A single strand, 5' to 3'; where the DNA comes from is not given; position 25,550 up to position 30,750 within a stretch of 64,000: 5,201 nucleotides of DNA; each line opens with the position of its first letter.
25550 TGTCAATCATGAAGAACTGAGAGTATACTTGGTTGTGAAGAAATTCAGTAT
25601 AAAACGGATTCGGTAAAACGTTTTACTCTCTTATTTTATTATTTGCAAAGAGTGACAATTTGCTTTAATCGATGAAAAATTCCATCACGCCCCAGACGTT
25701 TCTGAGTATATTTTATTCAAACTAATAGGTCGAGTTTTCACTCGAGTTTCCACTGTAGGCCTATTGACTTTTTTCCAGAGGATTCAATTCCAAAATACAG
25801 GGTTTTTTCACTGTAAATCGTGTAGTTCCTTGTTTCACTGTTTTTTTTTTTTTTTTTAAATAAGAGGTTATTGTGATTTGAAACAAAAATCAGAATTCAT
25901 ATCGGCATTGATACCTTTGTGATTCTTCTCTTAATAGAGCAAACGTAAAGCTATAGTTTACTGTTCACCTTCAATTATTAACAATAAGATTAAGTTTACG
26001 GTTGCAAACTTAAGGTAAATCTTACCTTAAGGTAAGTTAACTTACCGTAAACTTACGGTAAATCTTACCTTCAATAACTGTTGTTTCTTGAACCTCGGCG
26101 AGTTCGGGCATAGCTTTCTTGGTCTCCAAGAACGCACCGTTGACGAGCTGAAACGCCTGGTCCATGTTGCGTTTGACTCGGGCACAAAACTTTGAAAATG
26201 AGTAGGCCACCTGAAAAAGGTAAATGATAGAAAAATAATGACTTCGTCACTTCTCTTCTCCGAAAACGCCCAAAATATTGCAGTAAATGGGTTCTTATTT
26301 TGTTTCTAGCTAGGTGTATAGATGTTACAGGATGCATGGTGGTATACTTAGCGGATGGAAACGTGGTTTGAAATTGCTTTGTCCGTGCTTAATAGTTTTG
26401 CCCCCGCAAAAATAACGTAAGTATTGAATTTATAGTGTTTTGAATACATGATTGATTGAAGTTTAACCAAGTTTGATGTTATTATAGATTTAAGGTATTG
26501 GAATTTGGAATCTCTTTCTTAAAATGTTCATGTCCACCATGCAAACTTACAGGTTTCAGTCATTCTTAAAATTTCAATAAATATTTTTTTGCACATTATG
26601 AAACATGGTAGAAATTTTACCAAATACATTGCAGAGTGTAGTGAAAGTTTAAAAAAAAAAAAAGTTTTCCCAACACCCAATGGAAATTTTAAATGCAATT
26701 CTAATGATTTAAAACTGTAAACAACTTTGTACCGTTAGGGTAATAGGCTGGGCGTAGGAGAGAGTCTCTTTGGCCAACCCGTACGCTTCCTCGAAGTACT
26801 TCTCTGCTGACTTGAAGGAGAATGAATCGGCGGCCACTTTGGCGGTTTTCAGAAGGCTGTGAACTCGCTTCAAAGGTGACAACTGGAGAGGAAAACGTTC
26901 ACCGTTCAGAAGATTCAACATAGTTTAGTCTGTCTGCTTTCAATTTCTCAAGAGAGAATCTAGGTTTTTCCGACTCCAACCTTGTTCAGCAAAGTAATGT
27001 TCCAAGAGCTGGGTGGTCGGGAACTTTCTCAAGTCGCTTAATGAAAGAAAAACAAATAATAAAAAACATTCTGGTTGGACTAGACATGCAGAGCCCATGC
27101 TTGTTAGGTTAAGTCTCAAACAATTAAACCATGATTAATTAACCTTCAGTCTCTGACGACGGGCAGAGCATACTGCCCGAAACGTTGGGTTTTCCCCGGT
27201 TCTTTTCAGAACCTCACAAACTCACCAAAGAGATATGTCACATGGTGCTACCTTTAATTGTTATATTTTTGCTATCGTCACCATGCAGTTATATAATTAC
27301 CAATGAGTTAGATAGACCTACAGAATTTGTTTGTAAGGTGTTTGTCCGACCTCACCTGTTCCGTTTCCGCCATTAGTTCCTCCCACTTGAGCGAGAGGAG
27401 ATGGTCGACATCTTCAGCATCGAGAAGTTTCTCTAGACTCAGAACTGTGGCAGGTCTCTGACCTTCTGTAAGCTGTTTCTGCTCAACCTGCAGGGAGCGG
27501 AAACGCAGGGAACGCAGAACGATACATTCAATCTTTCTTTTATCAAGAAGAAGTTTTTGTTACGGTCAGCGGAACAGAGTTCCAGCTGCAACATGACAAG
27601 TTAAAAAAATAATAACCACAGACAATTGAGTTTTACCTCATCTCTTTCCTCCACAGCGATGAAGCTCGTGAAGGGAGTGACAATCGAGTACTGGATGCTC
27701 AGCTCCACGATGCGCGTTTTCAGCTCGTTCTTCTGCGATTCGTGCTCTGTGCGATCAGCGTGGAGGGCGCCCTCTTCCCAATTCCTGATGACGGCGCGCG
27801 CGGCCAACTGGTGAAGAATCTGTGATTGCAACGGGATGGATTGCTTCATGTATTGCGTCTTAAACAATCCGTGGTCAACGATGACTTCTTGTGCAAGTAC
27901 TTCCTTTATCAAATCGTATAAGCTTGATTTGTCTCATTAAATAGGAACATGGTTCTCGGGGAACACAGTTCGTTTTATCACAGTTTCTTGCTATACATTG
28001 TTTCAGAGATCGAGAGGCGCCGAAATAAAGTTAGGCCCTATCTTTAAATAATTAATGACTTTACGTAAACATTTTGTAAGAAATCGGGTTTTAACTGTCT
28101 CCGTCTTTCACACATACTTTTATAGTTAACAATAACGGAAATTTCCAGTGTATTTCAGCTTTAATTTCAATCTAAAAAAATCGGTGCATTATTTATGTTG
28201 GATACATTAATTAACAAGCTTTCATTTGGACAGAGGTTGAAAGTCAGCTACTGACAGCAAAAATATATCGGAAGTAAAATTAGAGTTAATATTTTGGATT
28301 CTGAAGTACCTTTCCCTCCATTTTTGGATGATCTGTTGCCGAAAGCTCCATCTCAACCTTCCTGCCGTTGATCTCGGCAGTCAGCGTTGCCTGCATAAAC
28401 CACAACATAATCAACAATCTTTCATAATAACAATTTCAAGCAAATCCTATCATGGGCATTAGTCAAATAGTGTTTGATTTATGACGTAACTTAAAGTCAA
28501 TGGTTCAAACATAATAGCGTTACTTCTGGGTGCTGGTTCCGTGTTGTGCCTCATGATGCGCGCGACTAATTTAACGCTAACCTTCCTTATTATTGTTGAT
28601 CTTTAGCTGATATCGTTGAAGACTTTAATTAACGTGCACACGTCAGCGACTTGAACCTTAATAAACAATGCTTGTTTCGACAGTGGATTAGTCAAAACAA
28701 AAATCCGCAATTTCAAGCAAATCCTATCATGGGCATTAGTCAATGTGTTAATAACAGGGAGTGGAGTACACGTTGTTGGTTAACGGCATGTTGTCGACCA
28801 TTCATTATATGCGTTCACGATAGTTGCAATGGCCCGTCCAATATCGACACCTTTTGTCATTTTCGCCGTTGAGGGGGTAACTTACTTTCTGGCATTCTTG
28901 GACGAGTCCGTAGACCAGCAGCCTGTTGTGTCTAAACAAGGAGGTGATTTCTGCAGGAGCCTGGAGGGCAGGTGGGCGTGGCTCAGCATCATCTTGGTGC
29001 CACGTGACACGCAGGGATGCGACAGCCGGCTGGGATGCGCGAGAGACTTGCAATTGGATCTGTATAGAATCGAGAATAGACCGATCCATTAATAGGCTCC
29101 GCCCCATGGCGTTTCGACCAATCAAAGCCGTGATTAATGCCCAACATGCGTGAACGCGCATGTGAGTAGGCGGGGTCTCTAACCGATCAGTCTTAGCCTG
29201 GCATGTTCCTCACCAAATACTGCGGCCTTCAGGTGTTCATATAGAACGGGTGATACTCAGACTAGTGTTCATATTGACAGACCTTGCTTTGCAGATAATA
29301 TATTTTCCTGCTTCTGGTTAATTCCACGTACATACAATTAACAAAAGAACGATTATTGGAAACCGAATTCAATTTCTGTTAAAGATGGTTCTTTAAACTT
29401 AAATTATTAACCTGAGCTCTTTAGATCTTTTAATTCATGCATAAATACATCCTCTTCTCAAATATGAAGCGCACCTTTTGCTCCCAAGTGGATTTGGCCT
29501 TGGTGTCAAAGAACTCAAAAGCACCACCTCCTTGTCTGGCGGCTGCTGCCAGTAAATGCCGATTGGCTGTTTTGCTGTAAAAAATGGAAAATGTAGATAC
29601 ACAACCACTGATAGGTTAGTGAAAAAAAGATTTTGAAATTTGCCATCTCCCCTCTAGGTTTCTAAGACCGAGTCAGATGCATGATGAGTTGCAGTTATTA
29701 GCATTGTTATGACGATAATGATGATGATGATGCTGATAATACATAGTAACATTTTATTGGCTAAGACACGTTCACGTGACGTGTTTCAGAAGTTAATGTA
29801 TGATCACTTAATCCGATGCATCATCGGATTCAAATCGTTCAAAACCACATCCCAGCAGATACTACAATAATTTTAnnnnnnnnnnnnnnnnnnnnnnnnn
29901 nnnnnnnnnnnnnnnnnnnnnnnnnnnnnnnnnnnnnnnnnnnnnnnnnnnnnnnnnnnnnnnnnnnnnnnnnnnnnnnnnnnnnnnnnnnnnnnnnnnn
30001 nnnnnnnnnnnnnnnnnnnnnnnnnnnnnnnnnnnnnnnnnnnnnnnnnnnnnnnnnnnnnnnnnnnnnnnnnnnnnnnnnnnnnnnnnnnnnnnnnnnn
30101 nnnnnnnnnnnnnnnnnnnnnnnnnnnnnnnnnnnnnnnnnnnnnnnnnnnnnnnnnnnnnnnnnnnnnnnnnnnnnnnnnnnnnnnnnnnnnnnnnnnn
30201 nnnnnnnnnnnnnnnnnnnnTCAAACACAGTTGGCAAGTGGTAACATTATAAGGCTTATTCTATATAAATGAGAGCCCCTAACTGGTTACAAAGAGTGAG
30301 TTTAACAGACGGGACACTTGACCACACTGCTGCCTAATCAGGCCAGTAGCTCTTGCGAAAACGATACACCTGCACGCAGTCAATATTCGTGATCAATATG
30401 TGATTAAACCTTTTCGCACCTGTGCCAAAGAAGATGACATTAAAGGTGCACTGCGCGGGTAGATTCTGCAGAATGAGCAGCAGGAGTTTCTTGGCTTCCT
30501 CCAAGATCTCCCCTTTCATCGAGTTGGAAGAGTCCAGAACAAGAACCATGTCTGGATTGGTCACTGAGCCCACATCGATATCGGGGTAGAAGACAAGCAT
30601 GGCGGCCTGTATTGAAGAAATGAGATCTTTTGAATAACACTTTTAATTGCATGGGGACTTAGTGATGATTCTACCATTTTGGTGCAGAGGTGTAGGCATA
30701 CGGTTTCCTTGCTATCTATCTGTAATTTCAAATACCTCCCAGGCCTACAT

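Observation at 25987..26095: Palindromic array of decoy 5' splice sites adjacent to a genuine PARP4 donor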

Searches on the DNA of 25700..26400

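Call 27: search_rna_families(source=window, start=25700, end=26400, threshold=evalue, max_evalue=10)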
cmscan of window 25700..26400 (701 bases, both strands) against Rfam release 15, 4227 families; matches with E-value up to 10: 5.
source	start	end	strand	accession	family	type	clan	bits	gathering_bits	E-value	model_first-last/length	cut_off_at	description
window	25985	26078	+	RF02082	STnc540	Gene; sRNA;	-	17.2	38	0.39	1-202/202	no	Enterobacterial sRNA STnc540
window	25979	26074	+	RF03533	SQ1002_RNA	Gene; sRNA;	-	16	128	0.64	1-237/237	no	Clostridioides difficile sRNA SQ1002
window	26184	26223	+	RF02929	algC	Cis-reg;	-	14.5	33.8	8.2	1-52/52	no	algC RNA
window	26188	26314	+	RF03077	RT-2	Gene; sRNA;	-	12.8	40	1.6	1-222/222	no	RT-2 RNA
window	26114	26265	-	RF00067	SNORD15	Gene; snRNA; snoRNA; CD-box;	CL00045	11.1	75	7.8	1-146/146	no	Small nucleolar RNA SNORD15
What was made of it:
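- On Mirtron / pre-miRNA hairpin or other known RNA family: Rfam gives only sub-threshold chance hits, at most 17 bits against gathering scores of 38 or more (call 27).
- Tried and rejected: Rfam at E up to 10 gave only chance-level bacterial sRNA hits (call 27), and the hairpins are too short.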

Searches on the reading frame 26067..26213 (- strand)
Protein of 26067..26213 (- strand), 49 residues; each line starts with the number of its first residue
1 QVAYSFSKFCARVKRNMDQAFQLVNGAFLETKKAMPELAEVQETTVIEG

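Call 8: search_protein_families(library=pfam, proteins=[window:26070-26210:-], max_evalue=0.1)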
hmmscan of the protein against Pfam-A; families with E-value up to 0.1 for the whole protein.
seq(47 aa): 0 families

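Call 32: find_related_loci(query=window:26067-26213:-, collection=metagenome_contigs, flank=3000)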
Query seq(49 aa) (49 aa) in metagenome_contigs; peptide patterns used: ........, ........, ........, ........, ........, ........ (x = any residue, [..] = any of these).
454 stretches matched a pattern, but none encodes a relative of the query by tblastn (E <= 1e-3).
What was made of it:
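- Tried and rejected: A back-translated exon scan of metagenome contigs found nothing (call 32).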

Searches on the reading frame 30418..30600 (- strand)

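Call 8: search_protein_families(library=pfam, proteins=[window:30418-30600:-], max_evalue=0.1)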
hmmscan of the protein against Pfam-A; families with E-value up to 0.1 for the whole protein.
seq(61 aa): 3 families
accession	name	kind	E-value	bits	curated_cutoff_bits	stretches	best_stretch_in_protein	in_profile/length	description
PF13768.12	VWA_3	-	2.6e-07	31.2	27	1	17-60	2-44/155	von Willebrand factor type A domain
PF13519.12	VWA_2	-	9.1e-06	26.7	27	1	18-60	1-47/107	von Willebrand factor type A domain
PF00092.34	VWA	-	0.00012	22.8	23.8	1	17-59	1-46/174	von Willebrand factor type A domain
